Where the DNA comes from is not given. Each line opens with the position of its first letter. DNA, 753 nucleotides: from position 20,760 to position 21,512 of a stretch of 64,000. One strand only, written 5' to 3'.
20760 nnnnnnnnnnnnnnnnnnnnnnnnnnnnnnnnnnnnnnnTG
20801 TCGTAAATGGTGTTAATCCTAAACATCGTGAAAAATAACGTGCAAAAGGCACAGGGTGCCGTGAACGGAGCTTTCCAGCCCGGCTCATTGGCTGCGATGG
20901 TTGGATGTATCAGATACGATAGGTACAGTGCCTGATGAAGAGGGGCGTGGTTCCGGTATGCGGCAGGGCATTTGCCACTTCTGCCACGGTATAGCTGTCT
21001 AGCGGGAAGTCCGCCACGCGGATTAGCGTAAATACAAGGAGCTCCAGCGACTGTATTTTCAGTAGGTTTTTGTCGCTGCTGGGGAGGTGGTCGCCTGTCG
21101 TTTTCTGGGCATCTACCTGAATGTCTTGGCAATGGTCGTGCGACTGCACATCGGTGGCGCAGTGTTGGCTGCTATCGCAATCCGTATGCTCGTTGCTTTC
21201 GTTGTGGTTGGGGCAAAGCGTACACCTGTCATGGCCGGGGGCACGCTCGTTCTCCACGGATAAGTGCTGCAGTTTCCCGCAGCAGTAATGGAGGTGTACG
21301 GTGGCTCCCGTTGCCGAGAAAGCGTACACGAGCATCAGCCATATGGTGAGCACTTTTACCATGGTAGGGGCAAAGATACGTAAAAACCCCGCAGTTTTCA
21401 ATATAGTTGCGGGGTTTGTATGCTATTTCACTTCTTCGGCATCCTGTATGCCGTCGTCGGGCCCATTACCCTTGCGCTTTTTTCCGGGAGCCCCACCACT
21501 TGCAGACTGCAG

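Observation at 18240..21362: Metal-sensing TonB-dependent receptor (HMA CxxC domain + His-rich stretch) paired with a His/Cys-rich HYCCG protein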

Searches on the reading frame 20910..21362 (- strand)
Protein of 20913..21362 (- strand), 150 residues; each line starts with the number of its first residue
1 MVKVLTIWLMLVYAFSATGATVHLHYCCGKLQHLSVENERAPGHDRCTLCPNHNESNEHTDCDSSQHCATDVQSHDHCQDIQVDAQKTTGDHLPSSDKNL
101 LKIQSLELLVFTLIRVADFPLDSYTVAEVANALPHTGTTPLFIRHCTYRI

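Call 3: search_protein_families(library=pfam, proteins=[window:20913-21362:-], max_evalue=0.1)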
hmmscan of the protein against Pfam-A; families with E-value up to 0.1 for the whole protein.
seq(150 aa): 0 families

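Call 4: search_protein_families(library=ncbifam, proteins=[window:20913-21362:-], max_evalue=0.1)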
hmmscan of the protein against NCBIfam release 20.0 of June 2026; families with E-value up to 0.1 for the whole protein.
seq(150 aa): 1 family
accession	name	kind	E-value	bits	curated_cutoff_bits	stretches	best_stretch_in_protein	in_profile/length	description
NF047658.1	HYC_CC_PP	subfamily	0.01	16.3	28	1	3-77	2-75/131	HYC_CC_PP family protein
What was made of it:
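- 20910..21362 (-): Gene for a 150-aa Cys/His-rich protein, a divergent member of DUF8199 (PF26622) / HYC_CC_PP (NF047658). The NCBIfam hit is 16.3 bits against a cutoff of 28 (call 4).
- On HYC_CC_PP (NCBIfam NF047658): The window protein scores 16.3 bits (call 4).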

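Call 7: find_homologous_proteins(query=window:20913-21362:-, max_evalue=0.01)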
Query seq(150 aa) (150 aa): 54 proteins with E <= 0.01 among 62 candidates.
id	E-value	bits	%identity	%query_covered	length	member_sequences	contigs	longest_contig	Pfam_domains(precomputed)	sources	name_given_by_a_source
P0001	8.4e-98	342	99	100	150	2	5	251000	PF26622.1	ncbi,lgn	-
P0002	2.0e-76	273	81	100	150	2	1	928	PF26622.1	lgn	-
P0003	6.8e-76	271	79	100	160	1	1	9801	PF26622.1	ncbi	-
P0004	4.8e-72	259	76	100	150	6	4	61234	PF26622.1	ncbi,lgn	-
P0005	2.7e-71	256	75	100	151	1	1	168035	PF26622.1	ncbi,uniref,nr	ncbi:hypothetical protein [Parapedobacter sp. 10938]|uniref:hypothetical protein n=1 Tax=Parapedobac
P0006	7.5e-71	255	77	100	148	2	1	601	PF26622.1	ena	-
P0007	2.3e-68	247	73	100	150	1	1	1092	PF26622.1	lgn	-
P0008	8.3e-68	245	73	100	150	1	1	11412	PF26622.1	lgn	-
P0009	6.1e-66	239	72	100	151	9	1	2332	PF26622.1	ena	-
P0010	6.7e-66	239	70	100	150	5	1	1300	PF26622.1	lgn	-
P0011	1.2e-65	238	70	100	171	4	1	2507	PF26622.1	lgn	-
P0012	8.2e-64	232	70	100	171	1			PF26622.1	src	-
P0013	1.4e-61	225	67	100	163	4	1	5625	PF26622.1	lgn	-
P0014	7.4e-61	223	65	100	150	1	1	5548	PF26622.1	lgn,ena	-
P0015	1.1e-57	212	75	86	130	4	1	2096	PF26622.1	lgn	-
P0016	3.6e-56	207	67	100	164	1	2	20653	PF26622.1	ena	-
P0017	5.1e-56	207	66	100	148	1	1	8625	PF26622.1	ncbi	ncbi:hypothetical protein [Parapedobacter sp.]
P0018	4.7e-55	204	79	78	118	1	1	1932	PF26622.1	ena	-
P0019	2.4e-54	201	61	100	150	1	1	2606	PF26622.1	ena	-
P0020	1.9e-53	199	58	100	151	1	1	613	PF26622.1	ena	-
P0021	2.1e-53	198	58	100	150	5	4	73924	PF26622.1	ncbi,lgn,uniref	ncbi:hypothetical protein [Parapedobacter pyrenivorans]|uniref:hypothetical protein n=1 Tax=Parapedo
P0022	1.1e-49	186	73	77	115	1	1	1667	PF26622.1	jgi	-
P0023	1.6e-49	186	56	100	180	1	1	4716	PF26622.1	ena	-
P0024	3.0e-49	185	60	94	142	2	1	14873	PF26622.1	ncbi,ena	-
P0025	3.9e-49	184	56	100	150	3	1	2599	PF26622.1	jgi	jgi:hypothetical protein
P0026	4.1e-48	181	75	75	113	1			PF26622.1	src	-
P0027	2.7e-46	175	59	100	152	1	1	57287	PF26622.1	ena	-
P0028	1.2e-42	163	52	100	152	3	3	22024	PF26622.1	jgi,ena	-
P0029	1.6e-41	160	53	100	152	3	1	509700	PF26622.1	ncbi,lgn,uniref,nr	ncbi:hypothetical protein [Parapedobacter luteus]|uniref:hypothetical protein n=1 Tax=Parapedobacter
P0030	2.7e-41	159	64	74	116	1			PF26622.1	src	-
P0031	6.7e-41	158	52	100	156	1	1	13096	PF26622.1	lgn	-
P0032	2.0e-39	153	48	100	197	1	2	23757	PF26622.1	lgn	-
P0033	3.3e-38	149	49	100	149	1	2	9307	PF26622.1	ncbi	-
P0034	8.6e-38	148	47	100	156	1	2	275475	PF26622.1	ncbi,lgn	-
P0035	1.2e-37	147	49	100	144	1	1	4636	PF26622.1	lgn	-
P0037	5.2e-37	145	48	100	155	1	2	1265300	PF26622.1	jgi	-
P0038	9.8e-37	144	47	100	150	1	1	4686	PF26622.1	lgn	-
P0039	1.1e-36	144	47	100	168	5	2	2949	PF26622.1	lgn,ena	-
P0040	5.5e-36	142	48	100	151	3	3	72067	PF26622.1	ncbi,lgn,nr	ncbi:hypothetical protein [Parapedobacter composti]|nr:hypothetical protein [Parapedobacter composti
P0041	6.8e-36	142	49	100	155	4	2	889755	PF26622.1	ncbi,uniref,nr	ncbi:hypothetical protein [Parapedobacter indicus]|uniref:hypothetical protein n=1 Tax=Parapedobacte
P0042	1.3e-35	141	48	99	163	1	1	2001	PF26622.1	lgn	-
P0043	3.3e-35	139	45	100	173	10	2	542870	PF26622.1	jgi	jgi:hypothetical protein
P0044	4.6e-35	139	49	100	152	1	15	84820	PF26622.1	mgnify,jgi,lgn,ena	mgnify:CR=1 FL=1|jgi:hypothetical protein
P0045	2.3e-34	137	46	100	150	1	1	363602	PF26622.1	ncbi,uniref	ncbi:hypothetical protein [Parapedobacter sp. DT-150]|uniref:hypothetical protein n=1 Tax=Parapedoba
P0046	1.2e-29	121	46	100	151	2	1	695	PF26622.1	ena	-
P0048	1.1e-28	118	59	69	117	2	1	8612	PF26622.1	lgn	-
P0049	2.7e-28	117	46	100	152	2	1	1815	PF26622.1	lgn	-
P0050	4.8e-27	113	43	100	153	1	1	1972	PF26622.1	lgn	-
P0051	7.0e-24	103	39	100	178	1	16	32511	PF26622.1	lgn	-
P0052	2.2e-21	94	37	100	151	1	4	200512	PF26622.1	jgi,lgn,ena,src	-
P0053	1.3e-19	89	41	100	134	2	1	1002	PF26622.1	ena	-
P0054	3.6e-7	48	29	100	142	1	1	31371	PF26622.1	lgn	-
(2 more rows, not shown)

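Call 10: find_encoding_contigs(protein=P0054, flank=8000, max_places=3)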
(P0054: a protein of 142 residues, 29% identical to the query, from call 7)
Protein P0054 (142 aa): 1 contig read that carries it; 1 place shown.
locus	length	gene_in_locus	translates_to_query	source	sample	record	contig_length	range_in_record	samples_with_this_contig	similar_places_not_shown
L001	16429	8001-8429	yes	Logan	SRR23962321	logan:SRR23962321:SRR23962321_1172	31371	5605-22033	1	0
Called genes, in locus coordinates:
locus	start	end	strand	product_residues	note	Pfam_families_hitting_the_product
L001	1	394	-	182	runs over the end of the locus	PF11827:DUF3347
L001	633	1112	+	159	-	PF00582:Usp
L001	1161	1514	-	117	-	PF00037:Fer4, PF13237:Fer4_10 (weak), PF12838:Fer4_7 (weak)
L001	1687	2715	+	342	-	-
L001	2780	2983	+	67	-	-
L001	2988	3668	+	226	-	PF02463:SMC_N (faint), PF00005:ABC_tran, PF13304:AAA_21 (weak)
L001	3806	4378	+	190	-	PF01025:GrpE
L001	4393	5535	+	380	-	PF00226:DnaJ, PF01556:DnaJ_C, PF00684:DnaJ_CXXCXGXG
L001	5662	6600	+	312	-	PF00005:ABC_tran, PF13304:AAA_21 (weak), PF13732:DrrA1-3_C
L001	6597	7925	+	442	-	PF12698:ABC2_membrane_3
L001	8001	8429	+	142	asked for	PF26622:DUF8199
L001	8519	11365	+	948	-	PF13715:CarbopepD_reg_2 (weak), PF07715:Plug (weak), PF00593:TonB_dep_Rec_b-barrel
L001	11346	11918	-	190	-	PF02545:Maf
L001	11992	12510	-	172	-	PF00702:Hydrolase (faint), PF08282:Hydrolase_3 (faint), PF13419:HAD_2 (weak)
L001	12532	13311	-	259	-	PF03807:F420_oxidored (weak), PF10728:DUF2520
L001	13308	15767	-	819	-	PF01578:Cytochrom_C_asm, PF16327:CcmF_C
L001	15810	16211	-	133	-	PF03100:CcmE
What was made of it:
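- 20910..21362 (-): 54 homologues carry precomputed PF26622 (calls 7, 10).
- On DUF8199 (Pfam PF26622): PF26622 is precomputed for 52 of 54 homologues, including a 99%-identical one (calls 7, 10).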

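Call 11: find_encoding_contigs(protein=P0052, flank=8000, max_places=3)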
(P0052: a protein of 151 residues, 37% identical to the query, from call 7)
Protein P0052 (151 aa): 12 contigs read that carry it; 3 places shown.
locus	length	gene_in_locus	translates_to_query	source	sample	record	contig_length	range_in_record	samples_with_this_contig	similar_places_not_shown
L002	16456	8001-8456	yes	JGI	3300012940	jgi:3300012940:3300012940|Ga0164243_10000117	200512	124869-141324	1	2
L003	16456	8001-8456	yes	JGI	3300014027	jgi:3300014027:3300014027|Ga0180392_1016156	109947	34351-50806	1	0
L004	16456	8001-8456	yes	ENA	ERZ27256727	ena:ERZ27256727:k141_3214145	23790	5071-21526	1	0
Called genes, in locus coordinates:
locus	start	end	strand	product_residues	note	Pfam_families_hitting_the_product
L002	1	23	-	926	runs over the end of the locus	PF13620:CarboxypepD_reg, PF14905:OMP_b-brl_3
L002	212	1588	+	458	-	PF01546:Peptidase_M20, PF07687:M20_dimer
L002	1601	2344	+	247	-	PF01553:Acyltransferase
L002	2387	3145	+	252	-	PF02463:SMC_N (weak), PF00005:ABC_tran, PF13304:AAA_21 (faint)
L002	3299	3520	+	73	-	PF11387:DUF2795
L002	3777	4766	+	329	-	PF02885:Glycos_trans_3N, PF00591:Glycos_transf_3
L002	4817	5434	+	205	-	PF00697:PRAI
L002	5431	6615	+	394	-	PF00291:PALP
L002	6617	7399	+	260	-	PF00290:Trp_syntA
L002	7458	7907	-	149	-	PF11396:PepSY_like (weak)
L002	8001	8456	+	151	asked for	PF26622:DUF8199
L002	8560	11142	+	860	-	PF13715:CarbopepD_reg_2 (weak), PF07715:Plug (weak)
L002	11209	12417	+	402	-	PF01619:Pro_dh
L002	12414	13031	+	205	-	PF00702:Hydrolase, PF13419:HAD_2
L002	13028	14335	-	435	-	-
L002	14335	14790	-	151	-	PF04542:Sigma70_r2, PF08281:Sigma70_r4_2, PF04545:Sigma70_r4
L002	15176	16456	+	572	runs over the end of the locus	PF01336:tRNA_anti-codon, PF00152:tRNA-synt_2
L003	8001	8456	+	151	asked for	PF26622:DUF8199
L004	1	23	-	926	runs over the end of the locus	PF13620:CarboxypepD_reg, PF14905:OMP_b-brl_3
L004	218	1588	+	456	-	PF01546:Peptidase_M20, PF07687:M20_dimer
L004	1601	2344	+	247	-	PF01553:Acyltransferase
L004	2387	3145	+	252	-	PF02463:SMC_N (weak), PF00005:ABC_tran, PF13304:AAA_21 (faint)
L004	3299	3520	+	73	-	PF11387:DUF2795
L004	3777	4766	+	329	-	PF02885:Glycos_trans_3N, PF00591:Glycos_transf_3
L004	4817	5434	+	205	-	PF00697:PRAI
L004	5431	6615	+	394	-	PF00291:PALP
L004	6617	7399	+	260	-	PF00290:Trp_syntA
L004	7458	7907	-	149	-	PF11396:PepSY_like (weak)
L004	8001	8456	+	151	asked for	PF26622:DUF8199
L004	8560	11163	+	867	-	PF13715:CarbopepD_reg_2 (weak), PF07715:Plug (weak), PF00593:TonB_dep_Rec_b-barrel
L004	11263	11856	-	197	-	PF02545:Maf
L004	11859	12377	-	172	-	PF00702:Hydrolase (faint), PF08282:Hydrolase_3 (weak)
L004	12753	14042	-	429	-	PF07690:MFS_1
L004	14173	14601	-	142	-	PF03061:4HBT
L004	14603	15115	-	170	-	PF12867:DinB_2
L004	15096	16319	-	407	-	PF00512:HisKA (faint), PF02518:HATPase_c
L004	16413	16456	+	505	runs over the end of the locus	PF00749:tRNA-synt_1c, PF19269:Anticodon_2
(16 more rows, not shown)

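Call 12: find_encoding_contigs(protein=P0041, flank=8000, max_places=2)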
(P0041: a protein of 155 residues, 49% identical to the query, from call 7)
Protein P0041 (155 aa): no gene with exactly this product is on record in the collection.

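Call 13: search_protein_families(library=pfam, proteins=[L001:8519-11365:+, L002:8560-11142:+, L004:8560-11163:+, L001:8001-8429:+, L002:8001-8456:+], max_evalue=0.1)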
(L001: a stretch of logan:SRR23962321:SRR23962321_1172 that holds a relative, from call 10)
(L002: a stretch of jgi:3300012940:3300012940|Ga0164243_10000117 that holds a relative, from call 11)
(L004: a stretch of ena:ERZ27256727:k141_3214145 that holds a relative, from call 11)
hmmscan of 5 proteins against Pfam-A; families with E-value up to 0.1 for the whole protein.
L001:8519-11365:+ (948 aa): 6 families
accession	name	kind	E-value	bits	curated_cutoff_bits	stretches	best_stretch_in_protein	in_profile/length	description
PF00593.30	TonB_dep_Rec_b-barrel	-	1e-24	88.7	27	1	485-903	7-436/436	TonB dependent receptor-like, beta-barrel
PF13715.12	CarbopepD_reg_2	-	1e-06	29.1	32.2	1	223-308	1-88/88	CarboxypepD_reg-like domain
PF00403.32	HMA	-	5.2e-06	27.2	24.8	1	129-182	2-57/62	Heavy-metal-associated domain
PF07715.20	Plug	-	6.1e-06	27.1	23.9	1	322-423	6-106/107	TonB-dependent Receptor Plug Domain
PF13620.12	CarboxypepD_reg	-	0.0078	17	32.3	1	237-287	12-67/82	Carboxypeptidase regulatory-like domain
PF24241.1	Deam_C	-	0.021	15.2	27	0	133-159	88-114/136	Putative cytidine deaminase, C-terminal domain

L002:8560-11142:+ (860 aa): 4 families
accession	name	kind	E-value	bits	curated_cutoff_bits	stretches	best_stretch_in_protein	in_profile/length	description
PF13715.12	CarbopepD_reg_2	-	2.7e-06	27.7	32.2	1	136-220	2-88/88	CarboxypepD_reg-like domain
PF07715.20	Plug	-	9.5e-06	26.5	23.9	1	233-335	5-106/107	TonB-dependent Receptor Plug Domain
PF00403.32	HMA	-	0.0013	19.5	24.8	1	40-96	3-61/62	Heavy-metal-associated domain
PF13620.12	CarboxypepD_reg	-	0.0047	17.7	32.3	1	160-200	26-68/82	Carboxypeptidase regulatory-like domain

L004:8560-11163:+ (867 aa): 5 families
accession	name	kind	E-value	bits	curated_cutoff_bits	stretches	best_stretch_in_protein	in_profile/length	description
PF00593.30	TonB_dep_Rec_b-barrel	-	4.1e-26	93.2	27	1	399-824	9-436/436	TonB dependent receptor-like, beta-barrel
PF13715.12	CarbopepD_reg_2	-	3.6e-06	27.4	32.2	1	136-220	2-88/88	CarboxypepD_reg-like domain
PF07715.20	Plug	-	7.4e-06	26.9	23.9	1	233-335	5-106/107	TonB-dependent Receptor Plug Domain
PF00403.32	HMA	-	0.0014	19.4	24.8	1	40-96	3-61/62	Heavy-metal-associated domain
PF13620.12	CarboxypepD_reg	-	0.014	16.2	32.3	1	160-200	26-68/82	Carboxypeptidase regulatory-like domain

L001:8001-8429:+ (142 aa): 0 families

L002:8001-8456:+ (151 aa): 0 families
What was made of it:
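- On TonB-dependent transporter: PF00593 is not significant for this protein but scores 88.7 and 93.2 bits in orthologues L001 and L004 (call 13).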

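Call 17: find_related_loci(query=A1, collection=genome_contigs, flank=6000)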
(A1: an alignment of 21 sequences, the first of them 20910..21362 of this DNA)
Query A1 (150 aa) in genome_contigs; peptide patterns used: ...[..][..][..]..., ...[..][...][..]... (x = any residue, [..] = any of these).
43 stretches matched a pattern; 30 encode a relative of the query (tblastn E <= 1e-3); 30 distinct loci.
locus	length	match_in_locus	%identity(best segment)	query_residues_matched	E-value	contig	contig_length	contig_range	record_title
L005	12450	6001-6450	77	1-150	2e-77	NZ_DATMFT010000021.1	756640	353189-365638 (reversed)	MAG: Parapedobacter sp. isolate SMAG_U13470 k141_225057, whole genome shotgun sequence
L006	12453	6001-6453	75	1-150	7e-76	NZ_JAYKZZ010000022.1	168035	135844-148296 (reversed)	Parapedobacter flavus strain CGMCC 1.10938 contig22, whole genome shotgun sequence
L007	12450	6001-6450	69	1-150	6e-69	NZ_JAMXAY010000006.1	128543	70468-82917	Parapedobacter soli strain KCTC 12984 Scaffold6, whole genome shotgun sequence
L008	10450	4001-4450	69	1-150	2e-68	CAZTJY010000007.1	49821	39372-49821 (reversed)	MAG TPA_asm: uncultured Parapedobacter sp. isolate SRP268622_co1_506 genome assembly, contig: NODE_1254_length_49821_cov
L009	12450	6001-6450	57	1-150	7e-57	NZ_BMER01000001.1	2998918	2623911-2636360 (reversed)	Parapedobacter pyrenivorans strain CGMCC 1.12195 sequence01, whole genome shotgun sequence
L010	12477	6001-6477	50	1-150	2e-45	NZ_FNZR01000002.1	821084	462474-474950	Parapedobacter koreensis strain Jip14, whole genome shotgun sequence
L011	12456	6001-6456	52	1-150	3e-45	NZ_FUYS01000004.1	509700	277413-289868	Parapedobacter luteus strain DSM 22899, whole genome shotgun sequence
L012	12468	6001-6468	47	1-150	2e-43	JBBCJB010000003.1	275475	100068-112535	MAG: Parapedobacter sp. isolate MAG_CPA_15 P10A_000000003866, whole genome shotgun sequence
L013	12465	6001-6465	48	1-150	2e-41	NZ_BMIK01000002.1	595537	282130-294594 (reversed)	Parapedobacter defluvii strain CGMCC 1.15342 sequence02, whole genome shotgun sequence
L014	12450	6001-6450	48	1-150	3e-41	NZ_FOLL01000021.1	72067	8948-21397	Parapedobacter composti strain DSM 22900, whole genome shotgun sequence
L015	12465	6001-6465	48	1-150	2e-40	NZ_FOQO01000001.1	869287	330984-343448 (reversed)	Parapedobacter indicus strain RK1, whole genome shotgun sequence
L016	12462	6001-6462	45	1-150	3e-40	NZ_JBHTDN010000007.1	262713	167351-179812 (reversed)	Parapedobacter sp. GCM10030251 strain I23B-00676 spades_K_17_127_7, whole genome shotgun sequence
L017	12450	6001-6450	46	1-150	2e-38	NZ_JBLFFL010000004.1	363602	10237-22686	Parapedobacter sp. DT-150 NODE_4_length_363602_cov_293.298345, whole genome shotgun sequence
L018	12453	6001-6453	42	1-150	2e-32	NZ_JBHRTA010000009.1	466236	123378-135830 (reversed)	Parapedobacter deserti strain KCTC 52416 soapdenovo_K_105_9, whole genome shotgun sequence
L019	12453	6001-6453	43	1-150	6e-32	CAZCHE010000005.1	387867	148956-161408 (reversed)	MAG TPA_asm: uncultured Parapedobacter sp. isolate SRP344714_co1_237 genome assembly, contig: NODE_39_length_387867_cov_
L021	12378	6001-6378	31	1-150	6e-11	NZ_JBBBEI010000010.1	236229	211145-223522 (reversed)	Huijunlia imazamoxiresistens strain H34 h34_scaffold10, whole genome shotgun sequence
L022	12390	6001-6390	25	3-150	4e-9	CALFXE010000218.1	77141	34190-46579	MAG TPA_asm: uncultured Paludibacter sp. isolate SRR3901694_bin.109_CONCOCT_v1.1_MAG genome assembly, contig: ERZ778021.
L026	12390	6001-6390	26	1-150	2e-8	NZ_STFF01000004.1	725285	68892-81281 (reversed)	Niastella caeni strain HX-16-21 Scaffold4, whole genome shotgun sequence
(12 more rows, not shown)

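Call 25: search_protein_representatives(alignment_id=A1)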
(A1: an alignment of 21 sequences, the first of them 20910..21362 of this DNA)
Query: 21 sequences, 151 profile positions. Proteins with E-value up to 0.001 (for the whole library): 912; up to 1e-10: 77; up to 1e-30: 11. The best 150 are listed.
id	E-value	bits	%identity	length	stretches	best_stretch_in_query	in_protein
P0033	2.8e-59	216.1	-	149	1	1-151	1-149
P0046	3.3e-53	196.4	-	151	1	1-151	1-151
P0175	1.2e-50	188.1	-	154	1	1-151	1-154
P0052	4.3e-50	186.3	-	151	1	1-151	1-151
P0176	5.7e-49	182.7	-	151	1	1-151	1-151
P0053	1.3e-39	152.3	-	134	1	1-151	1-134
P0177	9.5e-38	146.2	-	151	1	1-151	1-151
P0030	7.7e-36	140.0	-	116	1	1-112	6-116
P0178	3.1e-35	138.1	-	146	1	1-151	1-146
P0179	6.5e-33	130.5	-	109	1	44-151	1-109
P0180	2.3e-31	125.5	-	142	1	1-151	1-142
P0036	1.1e-30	123.3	-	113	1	40-151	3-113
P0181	2.8e-27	112.2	-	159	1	1-151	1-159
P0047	1.2e-26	110.1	-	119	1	36-150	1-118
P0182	2.4e-26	109.2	-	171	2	1-59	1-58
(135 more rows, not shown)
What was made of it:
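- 20910..21362 (-): A profile search finds 912 representative clusters (call 25).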

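Call 39: predict_structure(alignment_id=A3)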
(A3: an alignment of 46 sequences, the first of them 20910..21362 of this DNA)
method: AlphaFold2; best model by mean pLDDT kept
length: 150 residues; sequences in the alignment: 46
mean_pLDDT: 46.0   pTM: 0.17
mean pLDDT of the five models: 46.0, 44.7, 43.5, 42.7, 41.8
residues with pLDDT >= 90: 0; 70-90: 11; 50-70: 27; < 50: 112
segments of 3 or more residues with pLDDT < 50: 21-95, 99-102, 122-150
pLDDT, mean of each block of 10 residues (from residue 1): 75 69 42 36 36 34 34 39 46 47 52 56 40 42 40
secondary structure, 60 per line:
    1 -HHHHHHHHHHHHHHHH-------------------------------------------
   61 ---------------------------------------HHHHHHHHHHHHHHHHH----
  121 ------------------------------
elements in order: H2-17 H100-116
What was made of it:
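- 21303..21362 (-): N-terminal hydrophobic helix (residues 1-20): a signal-anchor or signal peptide. It contains the family-invariant Y13 and G19. AlphaFold predicts a helix at 2-17 (call 39).
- Tried and rejected: No fold search was worthwhile (call 39).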
